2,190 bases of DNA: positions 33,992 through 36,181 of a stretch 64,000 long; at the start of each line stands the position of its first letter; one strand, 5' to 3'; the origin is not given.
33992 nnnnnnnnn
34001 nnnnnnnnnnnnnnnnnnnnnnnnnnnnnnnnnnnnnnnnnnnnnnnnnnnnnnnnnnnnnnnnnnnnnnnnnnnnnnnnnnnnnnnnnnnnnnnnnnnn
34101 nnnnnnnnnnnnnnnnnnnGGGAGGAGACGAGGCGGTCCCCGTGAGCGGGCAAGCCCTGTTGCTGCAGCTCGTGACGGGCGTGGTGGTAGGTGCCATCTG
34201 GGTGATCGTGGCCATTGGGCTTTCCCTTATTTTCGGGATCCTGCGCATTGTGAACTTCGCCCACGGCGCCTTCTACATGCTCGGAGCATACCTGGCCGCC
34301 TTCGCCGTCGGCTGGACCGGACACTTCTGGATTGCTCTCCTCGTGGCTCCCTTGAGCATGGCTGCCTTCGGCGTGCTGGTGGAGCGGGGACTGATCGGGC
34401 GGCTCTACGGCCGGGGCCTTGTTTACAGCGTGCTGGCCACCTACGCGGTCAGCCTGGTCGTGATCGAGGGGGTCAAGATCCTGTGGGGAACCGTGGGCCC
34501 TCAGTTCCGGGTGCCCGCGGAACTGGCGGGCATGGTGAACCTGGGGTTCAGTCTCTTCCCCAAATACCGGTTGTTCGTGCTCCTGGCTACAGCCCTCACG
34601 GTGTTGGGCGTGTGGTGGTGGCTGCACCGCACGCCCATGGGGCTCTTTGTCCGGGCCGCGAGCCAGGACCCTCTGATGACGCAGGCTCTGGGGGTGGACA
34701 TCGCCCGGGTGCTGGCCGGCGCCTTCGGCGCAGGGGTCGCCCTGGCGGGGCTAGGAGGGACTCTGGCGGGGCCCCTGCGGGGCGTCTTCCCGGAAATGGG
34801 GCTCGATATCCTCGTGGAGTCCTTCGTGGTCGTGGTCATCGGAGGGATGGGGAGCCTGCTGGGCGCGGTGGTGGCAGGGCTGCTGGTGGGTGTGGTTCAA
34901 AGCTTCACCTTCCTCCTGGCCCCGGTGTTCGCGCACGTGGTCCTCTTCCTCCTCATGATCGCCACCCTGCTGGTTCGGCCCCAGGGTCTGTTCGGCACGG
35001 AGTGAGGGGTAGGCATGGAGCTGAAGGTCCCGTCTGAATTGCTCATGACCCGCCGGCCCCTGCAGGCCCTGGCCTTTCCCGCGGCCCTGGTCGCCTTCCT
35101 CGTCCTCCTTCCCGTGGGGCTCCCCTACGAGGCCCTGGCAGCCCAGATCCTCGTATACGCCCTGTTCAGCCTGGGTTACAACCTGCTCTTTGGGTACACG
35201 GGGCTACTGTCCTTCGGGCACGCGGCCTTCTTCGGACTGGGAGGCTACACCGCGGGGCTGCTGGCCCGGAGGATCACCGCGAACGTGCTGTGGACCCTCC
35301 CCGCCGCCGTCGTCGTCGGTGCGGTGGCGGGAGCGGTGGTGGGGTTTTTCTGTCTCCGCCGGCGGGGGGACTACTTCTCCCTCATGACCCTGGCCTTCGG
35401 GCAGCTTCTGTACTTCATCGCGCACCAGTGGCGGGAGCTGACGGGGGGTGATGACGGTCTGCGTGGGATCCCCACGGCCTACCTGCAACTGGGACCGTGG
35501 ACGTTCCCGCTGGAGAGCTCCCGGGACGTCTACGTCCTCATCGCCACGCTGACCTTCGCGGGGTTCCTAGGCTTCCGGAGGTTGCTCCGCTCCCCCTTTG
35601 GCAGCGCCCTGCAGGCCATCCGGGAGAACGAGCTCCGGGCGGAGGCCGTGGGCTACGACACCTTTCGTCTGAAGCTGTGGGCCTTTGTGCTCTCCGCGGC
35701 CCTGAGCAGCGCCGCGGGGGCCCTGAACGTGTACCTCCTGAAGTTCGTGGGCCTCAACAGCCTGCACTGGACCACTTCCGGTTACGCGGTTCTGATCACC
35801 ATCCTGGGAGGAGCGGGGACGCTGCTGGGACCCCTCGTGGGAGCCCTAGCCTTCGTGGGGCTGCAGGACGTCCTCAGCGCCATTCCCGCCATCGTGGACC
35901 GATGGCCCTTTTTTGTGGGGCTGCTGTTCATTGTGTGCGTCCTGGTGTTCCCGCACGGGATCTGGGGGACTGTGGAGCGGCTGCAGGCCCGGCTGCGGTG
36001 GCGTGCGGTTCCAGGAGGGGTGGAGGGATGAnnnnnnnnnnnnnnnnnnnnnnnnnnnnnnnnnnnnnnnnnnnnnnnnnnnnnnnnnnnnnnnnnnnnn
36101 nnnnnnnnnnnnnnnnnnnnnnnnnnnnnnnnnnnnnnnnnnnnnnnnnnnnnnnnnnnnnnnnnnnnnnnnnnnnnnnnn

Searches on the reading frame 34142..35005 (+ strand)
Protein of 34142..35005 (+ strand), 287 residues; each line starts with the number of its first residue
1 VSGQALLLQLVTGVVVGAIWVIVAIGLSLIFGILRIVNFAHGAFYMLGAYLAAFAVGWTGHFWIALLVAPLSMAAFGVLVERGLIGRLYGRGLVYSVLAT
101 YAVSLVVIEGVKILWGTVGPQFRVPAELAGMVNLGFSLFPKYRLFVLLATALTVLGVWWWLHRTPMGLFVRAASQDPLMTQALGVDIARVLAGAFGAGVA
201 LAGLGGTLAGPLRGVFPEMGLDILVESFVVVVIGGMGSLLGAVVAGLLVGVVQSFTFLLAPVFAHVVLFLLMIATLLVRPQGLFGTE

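Call 8: search_protein_families(library=pfam, proteins=[window:34142-35005:+])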
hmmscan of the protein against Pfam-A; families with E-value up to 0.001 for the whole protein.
window:34142-35005:+ (287 aa): 1 family
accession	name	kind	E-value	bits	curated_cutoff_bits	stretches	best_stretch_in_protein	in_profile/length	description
PF02653.21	BPD_transp_2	-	9.8e-38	130.3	26.8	1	10-276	2-269/269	Branched-chain amino acid transport system / permease component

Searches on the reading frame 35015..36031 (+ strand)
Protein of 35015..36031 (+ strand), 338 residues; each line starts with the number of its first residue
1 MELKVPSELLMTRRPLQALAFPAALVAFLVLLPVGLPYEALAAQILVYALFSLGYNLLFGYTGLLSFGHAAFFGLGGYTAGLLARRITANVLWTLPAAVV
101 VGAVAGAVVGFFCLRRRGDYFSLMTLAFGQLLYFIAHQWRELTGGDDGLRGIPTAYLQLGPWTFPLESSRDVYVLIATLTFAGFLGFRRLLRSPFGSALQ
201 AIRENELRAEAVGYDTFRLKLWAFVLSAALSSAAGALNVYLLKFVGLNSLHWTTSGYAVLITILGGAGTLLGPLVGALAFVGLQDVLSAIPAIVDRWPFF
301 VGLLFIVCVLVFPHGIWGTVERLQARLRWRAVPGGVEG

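Call 6: search_protein_families(library=pfam, proteins=[window:35015-36031:+])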
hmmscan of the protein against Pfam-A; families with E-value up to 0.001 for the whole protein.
window:35015-36031:+ (338 aa): 1 family
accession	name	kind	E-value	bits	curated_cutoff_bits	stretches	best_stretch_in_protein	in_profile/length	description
PF02653.21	BPD_transp_2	-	2.1e-45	155.4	26.8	1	40-307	4-267/269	Branched-chain amino acid transport system / permease component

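Call 7: search_protein_families(library=ncbifam, proteins=[window:35015-36031:+])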
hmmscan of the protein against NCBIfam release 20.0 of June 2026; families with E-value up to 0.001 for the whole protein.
window:35015-36031:+ (338 aa): 8 families
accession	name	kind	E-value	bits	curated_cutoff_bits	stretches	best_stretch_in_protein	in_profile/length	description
TIGR03408.1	urea_trans_UrtC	equivalog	1.7e-43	149.6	296.2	2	88-318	85-312/313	urea ABC transporter permease subunit UrtC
NF008450.0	PRK11301.1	subfamily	1.3e-35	123.7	366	2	37-186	110-252/418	high-affinity branched-chain amino acid ABC transporter permease LivM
TIGR03727.1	urea_t_UrtC_arc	equivalog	1e-33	116.7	575.55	1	26-322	36-343/369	urea ABC transporter, permease protein UrtC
TIGR03409.1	urea_trans_UrtB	equivalog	3.9e-13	49.7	250.3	1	47-318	13-287/291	urea ABC transporter permease subunit UrtB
TIGR03622.1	urea_t_UrtB_arc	equivalog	2.3e-08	33.7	374.25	1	46-323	12-283/284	urea ABC transporter, permease protein UrtB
NF008011.0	PRK10740.1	equivalog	2.7e-07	30.5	379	1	47-321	21-304/308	high-affinity branched-chain amino acid ABC transporter permease LivH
NF008441.0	PRK11285.1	equivalog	2.3e-05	23.6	378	1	77-237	94-243/333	L-arabinose ABC transporter permease AraH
NF011961.0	PRK15432.1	equivalog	0.00031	20.1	388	1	94-328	91-319/344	autoinducer 2 ABC transporter permease LsrC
